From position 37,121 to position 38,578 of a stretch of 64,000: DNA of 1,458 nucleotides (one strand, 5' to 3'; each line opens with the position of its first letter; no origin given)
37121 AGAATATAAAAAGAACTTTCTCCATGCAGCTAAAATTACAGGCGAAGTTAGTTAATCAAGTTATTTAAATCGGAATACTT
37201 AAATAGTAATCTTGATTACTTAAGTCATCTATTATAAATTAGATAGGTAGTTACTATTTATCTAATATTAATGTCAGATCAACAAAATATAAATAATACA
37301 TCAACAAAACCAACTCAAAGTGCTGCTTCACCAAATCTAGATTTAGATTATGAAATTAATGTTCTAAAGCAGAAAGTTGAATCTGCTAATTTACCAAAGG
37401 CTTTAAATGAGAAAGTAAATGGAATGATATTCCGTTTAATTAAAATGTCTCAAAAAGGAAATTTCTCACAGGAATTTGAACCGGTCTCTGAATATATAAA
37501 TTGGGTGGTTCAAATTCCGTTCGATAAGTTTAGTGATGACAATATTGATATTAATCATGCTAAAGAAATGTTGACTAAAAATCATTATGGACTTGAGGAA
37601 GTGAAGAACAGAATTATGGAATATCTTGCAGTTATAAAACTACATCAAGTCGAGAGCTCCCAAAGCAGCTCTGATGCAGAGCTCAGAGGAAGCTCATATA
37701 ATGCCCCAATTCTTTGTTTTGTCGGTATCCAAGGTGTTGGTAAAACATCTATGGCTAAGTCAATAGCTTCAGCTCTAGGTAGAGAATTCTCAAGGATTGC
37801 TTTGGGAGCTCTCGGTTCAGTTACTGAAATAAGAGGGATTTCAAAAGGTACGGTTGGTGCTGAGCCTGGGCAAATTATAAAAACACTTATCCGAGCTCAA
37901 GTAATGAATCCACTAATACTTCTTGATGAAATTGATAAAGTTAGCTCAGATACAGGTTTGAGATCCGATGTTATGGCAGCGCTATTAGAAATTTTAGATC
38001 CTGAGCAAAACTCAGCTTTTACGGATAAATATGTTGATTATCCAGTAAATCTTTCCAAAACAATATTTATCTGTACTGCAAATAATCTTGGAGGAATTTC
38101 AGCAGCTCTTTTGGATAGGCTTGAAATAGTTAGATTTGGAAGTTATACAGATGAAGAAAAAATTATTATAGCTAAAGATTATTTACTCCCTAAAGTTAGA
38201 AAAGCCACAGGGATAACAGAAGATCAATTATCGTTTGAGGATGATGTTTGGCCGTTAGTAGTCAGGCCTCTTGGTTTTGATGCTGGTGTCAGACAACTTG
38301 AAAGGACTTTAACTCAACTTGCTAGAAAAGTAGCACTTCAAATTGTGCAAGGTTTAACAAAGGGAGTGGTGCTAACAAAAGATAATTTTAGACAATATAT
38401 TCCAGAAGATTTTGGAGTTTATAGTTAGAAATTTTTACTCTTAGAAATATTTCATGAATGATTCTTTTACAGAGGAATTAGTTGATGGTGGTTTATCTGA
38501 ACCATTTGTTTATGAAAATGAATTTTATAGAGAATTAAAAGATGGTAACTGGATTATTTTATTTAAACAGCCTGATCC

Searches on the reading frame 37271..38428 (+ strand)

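Call 62: search_protein_families(library=pfam, proteins=[window:37271-38428:+], max_evalue=0.001)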
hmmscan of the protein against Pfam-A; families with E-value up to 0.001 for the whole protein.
window:37271-38428:+ (385 aa): 6 families
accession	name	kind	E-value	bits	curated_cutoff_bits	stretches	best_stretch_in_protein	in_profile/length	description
PF00004.35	AAA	-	8.8e-22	78.4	21.2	1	148-288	1-127/131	ATPase family associated with various cellular activities (AAA)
PF07724.20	AAA_2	-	4.6e-11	43.5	27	1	149-271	7-124/166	AAA domain (Cdc48 subfamily)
PF22667.2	Lon_lid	-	8.5e-11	41.8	27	1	311-362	1-52/57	Lon protease AAA+ ATPase lid domain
PF07728.20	AAA_5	-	1e-06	29.2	22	1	148-284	2-139/139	AAA domain (dynein-related subfamily)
PF13401.12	AAA_22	-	0.00021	22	27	0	144-244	4-110/130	AAA domain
PF07726.17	AAA_3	-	0.00021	21.6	27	1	152-248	6-92/131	ATPase family associated with various cellular activities (AAA)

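Call 70: search_protein_families(library=ncbifam, proteins=[window:37271-38428:+], max_evalue=0.001)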
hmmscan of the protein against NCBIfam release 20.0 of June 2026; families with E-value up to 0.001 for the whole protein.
window:37271-38428:+ (385 aa): 11 families
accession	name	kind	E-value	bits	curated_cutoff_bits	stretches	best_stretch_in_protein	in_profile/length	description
TIGR00763.1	lon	equivalog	1e-108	364.9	608.05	1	29-361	255-567/795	endopeptidase La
NF008053.0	PRK10787.1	equivalog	1e-80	271.9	891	1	24-377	246-579/784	endopeptidase La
TIGR02639.1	ClpA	equivalog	4.5e-11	41.7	993.15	1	54-271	408-605/734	ATP-dependent Clp protease ATP-binding subunit ClpA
NF033606.1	heat_AAA_ClpK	exception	5.2e-07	27.9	1900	1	127-274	625-766/949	heat shock survival AAA family ATPase ClpK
TIGR03346.1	chaperone_ClpB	equivalog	6e-07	28.2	1232.1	1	133-271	583-716/853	ATP-dependent chaperone ClpB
NF033607.0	disagg_AAA_ClpG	exception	6.4e-06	24.3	1900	1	132-274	609-745/932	AAA family protein disaggregase ClpG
NF008118.0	PRK10865.1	equivalog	4e-05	21.7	1417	1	142-274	593-721/857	ATP-dependent chaperone ClpB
TIGR03345.1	VI_ClpV1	equivalog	5.7e-05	21.6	884.95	0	124-227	575-683/852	type VI secretion system ATPase TssH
NF001679.0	PRK00440.1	equivalog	9e-05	21.7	303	1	144-228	38-119/322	replication factor C small subunit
NF003229.0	PRK04195.1-5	equivalog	0.00063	18.6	280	0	110-241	24-130/413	replication factor C large subunit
TIGR00064.1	ftsY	equivalog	0.00084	18.7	260.7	0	98-180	33-114/279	signal recognition particle-docking protein FtsY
